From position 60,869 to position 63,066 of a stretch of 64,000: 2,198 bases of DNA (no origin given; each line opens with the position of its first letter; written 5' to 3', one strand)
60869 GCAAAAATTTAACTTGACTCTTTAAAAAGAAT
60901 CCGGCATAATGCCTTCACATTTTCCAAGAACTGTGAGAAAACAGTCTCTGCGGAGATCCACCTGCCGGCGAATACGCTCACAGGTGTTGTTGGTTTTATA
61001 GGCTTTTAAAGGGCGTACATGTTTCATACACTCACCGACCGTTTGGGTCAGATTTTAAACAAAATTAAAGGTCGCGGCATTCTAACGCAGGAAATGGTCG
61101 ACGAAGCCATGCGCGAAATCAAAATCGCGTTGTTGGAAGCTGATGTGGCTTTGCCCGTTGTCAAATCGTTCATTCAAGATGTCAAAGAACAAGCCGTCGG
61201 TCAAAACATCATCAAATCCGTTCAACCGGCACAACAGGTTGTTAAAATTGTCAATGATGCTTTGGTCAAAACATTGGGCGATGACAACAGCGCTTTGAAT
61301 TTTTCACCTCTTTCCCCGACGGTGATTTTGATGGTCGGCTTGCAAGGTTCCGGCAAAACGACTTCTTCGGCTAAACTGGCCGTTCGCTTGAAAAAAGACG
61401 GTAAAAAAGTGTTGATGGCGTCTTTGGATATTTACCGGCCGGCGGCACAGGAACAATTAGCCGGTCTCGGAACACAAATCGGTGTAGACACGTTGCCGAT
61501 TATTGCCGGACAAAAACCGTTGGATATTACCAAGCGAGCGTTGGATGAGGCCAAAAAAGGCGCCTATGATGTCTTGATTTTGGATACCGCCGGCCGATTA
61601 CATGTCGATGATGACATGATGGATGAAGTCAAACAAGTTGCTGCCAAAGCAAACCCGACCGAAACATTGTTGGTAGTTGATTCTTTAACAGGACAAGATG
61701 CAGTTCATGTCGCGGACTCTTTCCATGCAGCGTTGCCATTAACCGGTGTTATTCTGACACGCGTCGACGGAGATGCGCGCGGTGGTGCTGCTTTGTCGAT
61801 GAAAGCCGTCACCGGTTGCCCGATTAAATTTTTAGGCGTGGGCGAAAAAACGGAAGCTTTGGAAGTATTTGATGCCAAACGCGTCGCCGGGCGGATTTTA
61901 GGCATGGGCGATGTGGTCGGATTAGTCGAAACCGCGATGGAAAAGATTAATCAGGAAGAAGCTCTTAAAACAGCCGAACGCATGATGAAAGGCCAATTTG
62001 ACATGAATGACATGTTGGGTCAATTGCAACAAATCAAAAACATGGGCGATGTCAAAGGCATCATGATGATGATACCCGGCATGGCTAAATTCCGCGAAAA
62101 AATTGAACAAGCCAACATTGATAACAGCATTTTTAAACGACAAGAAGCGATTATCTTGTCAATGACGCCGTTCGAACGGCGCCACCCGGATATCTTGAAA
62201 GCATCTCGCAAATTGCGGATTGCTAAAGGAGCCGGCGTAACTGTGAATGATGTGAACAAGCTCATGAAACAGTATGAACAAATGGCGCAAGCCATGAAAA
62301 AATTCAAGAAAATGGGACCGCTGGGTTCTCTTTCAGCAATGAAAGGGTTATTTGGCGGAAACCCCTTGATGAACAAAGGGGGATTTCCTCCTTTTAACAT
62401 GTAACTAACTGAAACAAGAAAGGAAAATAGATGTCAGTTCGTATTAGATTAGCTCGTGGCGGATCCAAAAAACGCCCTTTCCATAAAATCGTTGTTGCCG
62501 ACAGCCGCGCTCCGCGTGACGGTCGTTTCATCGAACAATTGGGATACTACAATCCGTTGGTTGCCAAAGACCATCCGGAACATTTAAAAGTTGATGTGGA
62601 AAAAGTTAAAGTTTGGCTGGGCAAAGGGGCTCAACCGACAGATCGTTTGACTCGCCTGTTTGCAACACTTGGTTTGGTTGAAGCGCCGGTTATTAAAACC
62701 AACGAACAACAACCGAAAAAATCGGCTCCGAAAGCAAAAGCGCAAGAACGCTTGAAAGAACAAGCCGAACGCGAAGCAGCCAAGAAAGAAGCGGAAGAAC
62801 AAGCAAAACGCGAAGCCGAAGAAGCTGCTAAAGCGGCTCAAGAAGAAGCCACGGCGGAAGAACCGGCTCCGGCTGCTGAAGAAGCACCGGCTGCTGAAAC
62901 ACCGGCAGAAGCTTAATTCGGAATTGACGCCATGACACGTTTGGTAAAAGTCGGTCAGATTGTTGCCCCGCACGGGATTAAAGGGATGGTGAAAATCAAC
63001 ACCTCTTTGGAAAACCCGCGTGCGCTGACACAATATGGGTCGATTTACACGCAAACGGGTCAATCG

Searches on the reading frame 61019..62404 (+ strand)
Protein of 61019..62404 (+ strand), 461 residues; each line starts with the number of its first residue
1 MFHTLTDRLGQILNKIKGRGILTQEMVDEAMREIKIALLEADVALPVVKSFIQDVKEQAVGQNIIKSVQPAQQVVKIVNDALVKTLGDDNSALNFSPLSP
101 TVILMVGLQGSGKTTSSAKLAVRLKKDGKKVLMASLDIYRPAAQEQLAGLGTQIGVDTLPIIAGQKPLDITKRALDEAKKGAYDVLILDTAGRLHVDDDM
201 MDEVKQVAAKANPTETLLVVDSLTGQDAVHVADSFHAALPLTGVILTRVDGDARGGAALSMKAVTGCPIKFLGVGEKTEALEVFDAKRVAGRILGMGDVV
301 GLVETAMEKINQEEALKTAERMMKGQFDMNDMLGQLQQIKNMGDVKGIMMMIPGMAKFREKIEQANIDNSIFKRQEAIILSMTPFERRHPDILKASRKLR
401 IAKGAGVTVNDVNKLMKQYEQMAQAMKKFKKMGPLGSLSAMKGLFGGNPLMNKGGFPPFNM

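Call 8: search_protein_families(library=pfam, proteins=[window:61019-62404:+], max_evalue=0.01)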
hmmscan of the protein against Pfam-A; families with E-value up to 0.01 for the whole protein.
window:61019-62404:+ (461 aa): 12 families
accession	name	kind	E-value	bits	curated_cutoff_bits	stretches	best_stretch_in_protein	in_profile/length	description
PF00448.28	SRP54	-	3.3e-70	236.2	22.7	1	100-295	1-196/196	SRP54-type protein, GTPase domain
PF02978.25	SRP_SPB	-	1.6e-31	109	27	1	326-426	1-91/91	Signal peptide binding domain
PF02881.24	SRP54_N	-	1.2e-20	74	22.4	1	5-82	1-75/75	SRP54-type protein, helical bundle domain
PF01656.29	CbiA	-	4.2e-08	33.6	25.4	1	110-256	9-90/125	CobQ/CobB/MinD/ParA nucleotide binding domain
PF06414.18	Zeta_toxin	-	3e-07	30.5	22.3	1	95-198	11-111/199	Zeta toxin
PF13614.12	AAA_31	-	9.5e-06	26.1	27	1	110-138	12-40/177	AAA domain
PF02374.21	ArsA_ATPase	-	1.4e-05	24.9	24.3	1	102-137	3-38/305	Anion-transporting ATPase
PF13401.12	AAA_22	-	0.00024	21.9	27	1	101-209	6-109/130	AAA domain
PF13604.12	AAA_30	-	0.00037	20.7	27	1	102-221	20-124/191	AAA domain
PF13671.12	AAA_33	-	0.00081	20.2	27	1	102-125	1-24/143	AAA domain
PF10609.15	ParA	-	0.0029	17.5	27.1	1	102-147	6-51/246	NUBPL iron-transfer P-loop NTPase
PF13207.12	AAA_17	-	0.0056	17.4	27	0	106-219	1-108/136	AAA domain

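Call 12: find_encoding_contigs(protein=window:61019-62404:+, flank=3000, max_places=10)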
Protein window:61019-62404:+ (461 aa): 8 contigs read that carry it; 5 places shown.
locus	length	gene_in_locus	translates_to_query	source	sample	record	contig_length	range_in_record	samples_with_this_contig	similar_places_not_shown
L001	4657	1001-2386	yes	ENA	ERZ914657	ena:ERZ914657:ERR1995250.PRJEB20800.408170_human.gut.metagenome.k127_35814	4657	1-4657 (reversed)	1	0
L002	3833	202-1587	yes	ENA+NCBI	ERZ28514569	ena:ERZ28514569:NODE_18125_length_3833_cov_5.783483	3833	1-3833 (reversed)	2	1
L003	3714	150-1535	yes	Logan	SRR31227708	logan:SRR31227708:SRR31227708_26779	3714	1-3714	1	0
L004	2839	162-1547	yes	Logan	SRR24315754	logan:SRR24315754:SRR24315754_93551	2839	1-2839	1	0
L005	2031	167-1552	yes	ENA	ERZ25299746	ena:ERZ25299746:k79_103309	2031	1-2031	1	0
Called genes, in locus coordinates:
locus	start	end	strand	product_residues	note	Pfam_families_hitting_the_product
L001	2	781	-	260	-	?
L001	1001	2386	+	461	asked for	PF02881:SRP54_N, PF06414:Zeta_toxin (faint), PF00448:SRP54, PF02374:ArsA_ATPase (faint), PF13614:AAA_31 (faint), PF01656:CbiA, PF02978:SRP_SPB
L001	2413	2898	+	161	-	PF00886:Ribosomal_S16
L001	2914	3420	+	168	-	PF01782:RimM, PF05239:PRC, PF24986:PRC_RimM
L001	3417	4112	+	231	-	PF01746:tRNA_m1G_MT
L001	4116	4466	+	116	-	PF01245:Ribosomal_L19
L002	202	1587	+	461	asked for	PF02881:SRP54_N, PF06414:Zeta_toxin (faint), PF00448:SRP54, PF02374:ArsA_ATPase (faint), PF13614:AAA_31 (faint), PF01656:CbiA, PF02978:SRP_SPB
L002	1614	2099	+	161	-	PF00886:Ribosomal_S16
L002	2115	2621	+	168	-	PF01782:RimM, PF05239:PRC, PF24986:PRC_RimM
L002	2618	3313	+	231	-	PF01746:tRNA_m1G_MT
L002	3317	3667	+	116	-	PF01245:Ribosomal_L19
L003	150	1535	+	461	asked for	PF02881:SRP54_N, PF06414:Zeta_toxin (faint), PF00448:SRP54, PF02374:ArsA_ATPase (faint), PF13614:AAA_31 (faint), PF01656:CbiA, PF02978:SRP_SPB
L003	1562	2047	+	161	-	PF00886:Ribosomal_S16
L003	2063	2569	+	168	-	PF01782:RimM, PF05239:PRC, PF24986:PRC_RimM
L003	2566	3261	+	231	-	PF01746:tRNA_m1G_MT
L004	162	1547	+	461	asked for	PF02881:SRP54_N, PF06414:Zeta_toxin (faint), PF00448:SRP54, PF02374:ArsA_ATPase (faint), PF13614:AAA_31 (faint), PF01656:CbiA, PF02978:SRP_SPB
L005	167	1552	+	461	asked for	PF02881:SRP54_N, PF06414:Zeta_toxin (faint), PF00448:SRP54, PF02374:ArsA_ATPase (faint), PF13614:AAA_31 (faint), PF01656:CbiA, PF02978:SRP_SPB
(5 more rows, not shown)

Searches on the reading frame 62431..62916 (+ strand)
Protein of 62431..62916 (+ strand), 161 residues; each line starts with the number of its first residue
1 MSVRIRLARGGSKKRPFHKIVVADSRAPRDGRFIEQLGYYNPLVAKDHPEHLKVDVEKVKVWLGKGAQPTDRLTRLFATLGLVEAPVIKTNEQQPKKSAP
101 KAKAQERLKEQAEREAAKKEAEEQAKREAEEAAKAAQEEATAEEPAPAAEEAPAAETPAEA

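Call 8: search_protein_families(library=pfam, proteins=[window:62431-62916:+], max_evalue=0.01)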
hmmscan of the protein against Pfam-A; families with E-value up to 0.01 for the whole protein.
window:62431-62916:+ (161 aa): 1 family
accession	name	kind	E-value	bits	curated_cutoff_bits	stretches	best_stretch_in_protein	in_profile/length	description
PF00886.24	Ribosomal_S16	-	1.5e-27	95.8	27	1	9-70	1-62/62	Ribosomal protein S16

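Call 65: find_encoding_contigs(protein=window:62431-62916:+, flank=3500, max_places=10)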
Protein window:62431-62916:+ (161 aa): 12 contigs read that carry it; 10 places shown.
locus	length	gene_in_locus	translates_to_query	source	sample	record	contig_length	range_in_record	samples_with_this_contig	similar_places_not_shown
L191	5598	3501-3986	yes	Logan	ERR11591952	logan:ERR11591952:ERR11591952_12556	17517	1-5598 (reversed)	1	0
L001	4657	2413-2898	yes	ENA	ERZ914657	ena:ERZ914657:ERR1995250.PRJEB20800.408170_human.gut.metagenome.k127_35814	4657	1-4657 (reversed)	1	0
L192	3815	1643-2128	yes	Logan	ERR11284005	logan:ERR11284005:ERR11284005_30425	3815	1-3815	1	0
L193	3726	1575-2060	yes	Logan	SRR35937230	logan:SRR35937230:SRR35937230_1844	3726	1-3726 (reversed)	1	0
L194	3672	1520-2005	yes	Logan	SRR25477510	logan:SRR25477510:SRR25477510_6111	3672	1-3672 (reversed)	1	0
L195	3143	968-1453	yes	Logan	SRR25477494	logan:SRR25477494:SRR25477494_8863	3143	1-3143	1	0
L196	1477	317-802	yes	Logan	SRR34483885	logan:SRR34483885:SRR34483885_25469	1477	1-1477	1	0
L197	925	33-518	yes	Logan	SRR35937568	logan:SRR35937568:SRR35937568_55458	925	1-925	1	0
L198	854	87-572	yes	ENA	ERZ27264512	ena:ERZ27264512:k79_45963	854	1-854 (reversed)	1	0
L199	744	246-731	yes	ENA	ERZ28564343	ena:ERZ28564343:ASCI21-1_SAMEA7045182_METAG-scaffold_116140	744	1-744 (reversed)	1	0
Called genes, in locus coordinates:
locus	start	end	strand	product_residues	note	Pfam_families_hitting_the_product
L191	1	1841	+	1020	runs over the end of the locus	PF13116:YhdP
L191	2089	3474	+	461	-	PF02881:SRP54_N, PF06414:Zeta_toxin (faint), PF00448:SRP54, PF13614:AAA_31 (faint), PF01656:CbiA, PF02978:SRP_SPB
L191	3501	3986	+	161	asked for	PF00886:Ribosomal_S16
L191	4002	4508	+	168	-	PF01782:RimM, PF05239:PRC, PF24986:PRC_RimM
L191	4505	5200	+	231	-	PF01746:tRNA_m1G_MT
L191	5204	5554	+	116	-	PF01245:Ribosomal_L19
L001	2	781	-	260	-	?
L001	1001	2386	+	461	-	PF02881:SRP54_N, PF06414:Zeta_toxin (faint), PF00448:SRP54, PF02374:ArsA_ATPase (faint), PF13614:AAA_31 (faint), PF01656:CbiA, PF02978:SRP_SPB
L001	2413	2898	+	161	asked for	PF00886:Ribosomal_S16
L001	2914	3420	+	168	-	PF01782:RimM, PF05239:PRC, PF24986:PRC_RimM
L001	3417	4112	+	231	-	PF01746:tRNA_m1G_MT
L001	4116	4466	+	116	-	PF01245:Ribosomal_L19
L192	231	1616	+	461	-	PF02881:SRP54_N, PF06414:Zeta_toxin (weak), PF00448:SRP54, PF13614:AAA_31 (faint), PF01656:CbiA, PF02978:SRP_SPB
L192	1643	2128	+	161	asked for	PF00886:Ribosomal_S16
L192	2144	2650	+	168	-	PF01782:RimM, PF05239:PRC (weak), PF24986:PRC_RimM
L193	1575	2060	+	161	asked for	PF00886:Ribosomal_S16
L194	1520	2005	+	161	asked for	PF00886:Ribosomal_S16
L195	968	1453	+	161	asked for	PF00886:Ribosomal_S16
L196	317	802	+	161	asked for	PF00886:Ribosomal_S16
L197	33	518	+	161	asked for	PF00886:Ribosomal_S16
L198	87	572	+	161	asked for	PF00886:Ribosomal_S16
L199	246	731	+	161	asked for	PF00886:Ribosomal_S16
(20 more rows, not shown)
